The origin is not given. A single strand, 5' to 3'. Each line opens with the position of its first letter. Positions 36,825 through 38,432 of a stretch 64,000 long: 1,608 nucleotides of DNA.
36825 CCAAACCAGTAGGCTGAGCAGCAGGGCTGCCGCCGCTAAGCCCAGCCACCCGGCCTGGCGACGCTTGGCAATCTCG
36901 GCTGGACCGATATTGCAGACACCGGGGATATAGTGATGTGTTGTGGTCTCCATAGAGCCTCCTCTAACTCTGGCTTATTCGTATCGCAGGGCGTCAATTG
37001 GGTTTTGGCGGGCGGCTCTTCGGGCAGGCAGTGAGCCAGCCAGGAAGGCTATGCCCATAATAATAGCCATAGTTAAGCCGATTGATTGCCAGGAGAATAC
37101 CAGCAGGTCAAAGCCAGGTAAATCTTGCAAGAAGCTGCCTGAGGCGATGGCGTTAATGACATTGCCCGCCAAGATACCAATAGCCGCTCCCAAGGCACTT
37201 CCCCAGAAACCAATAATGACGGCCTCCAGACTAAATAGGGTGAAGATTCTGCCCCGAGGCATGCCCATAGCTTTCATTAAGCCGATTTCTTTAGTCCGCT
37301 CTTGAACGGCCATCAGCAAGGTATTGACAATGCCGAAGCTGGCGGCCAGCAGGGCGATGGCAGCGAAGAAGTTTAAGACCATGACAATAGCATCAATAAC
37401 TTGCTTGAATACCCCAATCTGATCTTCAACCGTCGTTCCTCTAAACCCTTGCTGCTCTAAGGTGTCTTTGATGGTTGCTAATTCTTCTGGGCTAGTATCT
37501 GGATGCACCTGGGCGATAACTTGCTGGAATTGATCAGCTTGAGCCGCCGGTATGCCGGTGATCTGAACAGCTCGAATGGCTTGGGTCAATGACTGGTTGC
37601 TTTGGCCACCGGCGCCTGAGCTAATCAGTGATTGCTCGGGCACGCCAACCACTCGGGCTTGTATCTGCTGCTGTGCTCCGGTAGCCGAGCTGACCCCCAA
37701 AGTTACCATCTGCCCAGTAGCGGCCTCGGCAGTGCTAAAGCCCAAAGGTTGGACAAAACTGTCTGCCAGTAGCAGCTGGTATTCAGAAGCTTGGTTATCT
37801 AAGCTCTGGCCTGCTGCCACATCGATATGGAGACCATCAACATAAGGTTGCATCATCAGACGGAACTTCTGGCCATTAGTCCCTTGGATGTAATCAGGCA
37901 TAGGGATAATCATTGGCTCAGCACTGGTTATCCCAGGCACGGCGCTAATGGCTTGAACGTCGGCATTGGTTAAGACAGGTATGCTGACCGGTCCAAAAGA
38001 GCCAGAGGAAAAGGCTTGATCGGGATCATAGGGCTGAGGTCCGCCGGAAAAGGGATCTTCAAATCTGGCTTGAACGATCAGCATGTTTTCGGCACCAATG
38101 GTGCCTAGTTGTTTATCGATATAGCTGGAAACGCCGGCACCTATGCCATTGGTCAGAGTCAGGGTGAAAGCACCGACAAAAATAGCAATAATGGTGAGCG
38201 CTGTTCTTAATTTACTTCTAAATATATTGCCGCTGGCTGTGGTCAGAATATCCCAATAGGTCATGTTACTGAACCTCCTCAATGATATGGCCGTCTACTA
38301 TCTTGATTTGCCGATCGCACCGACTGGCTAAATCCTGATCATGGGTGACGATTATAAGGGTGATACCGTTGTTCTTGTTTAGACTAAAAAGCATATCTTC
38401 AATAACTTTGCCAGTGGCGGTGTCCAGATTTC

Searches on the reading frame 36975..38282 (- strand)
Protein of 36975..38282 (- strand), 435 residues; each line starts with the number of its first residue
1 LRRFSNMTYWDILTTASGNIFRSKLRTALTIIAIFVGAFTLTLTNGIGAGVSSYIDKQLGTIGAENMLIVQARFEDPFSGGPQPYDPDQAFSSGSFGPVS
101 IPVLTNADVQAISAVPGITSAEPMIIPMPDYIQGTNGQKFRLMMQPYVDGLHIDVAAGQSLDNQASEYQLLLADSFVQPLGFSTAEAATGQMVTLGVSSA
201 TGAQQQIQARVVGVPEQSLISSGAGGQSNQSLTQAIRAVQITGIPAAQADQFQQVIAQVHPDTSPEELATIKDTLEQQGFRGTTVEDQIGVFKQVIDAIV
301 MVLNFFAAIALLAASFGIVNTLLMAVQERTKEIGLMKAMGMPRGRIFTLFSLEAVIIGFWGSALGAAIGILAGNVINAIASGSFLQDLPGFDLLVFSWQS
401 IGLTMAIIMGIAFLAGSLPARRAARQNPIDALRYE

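Call 10: search_protein_families(library=pfam, proteins=[window:36975-38282:-], max_evalue=0.01)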
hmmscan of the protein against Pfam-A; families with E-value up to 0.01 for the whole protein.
window:36975-38282:- (435 aa): 2 families
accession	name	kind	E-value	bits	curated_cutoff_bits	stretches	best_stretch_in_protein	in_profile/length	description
PF02687.27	FtsX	-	5.6e-23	81.7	25.5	1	304-428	1-120/120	FtsX-like permease C-terminal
PF12704.14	MacB_PCD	-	1.1e-12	49.1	27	1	27-269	1-201/207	MacB-like periplasmic core domain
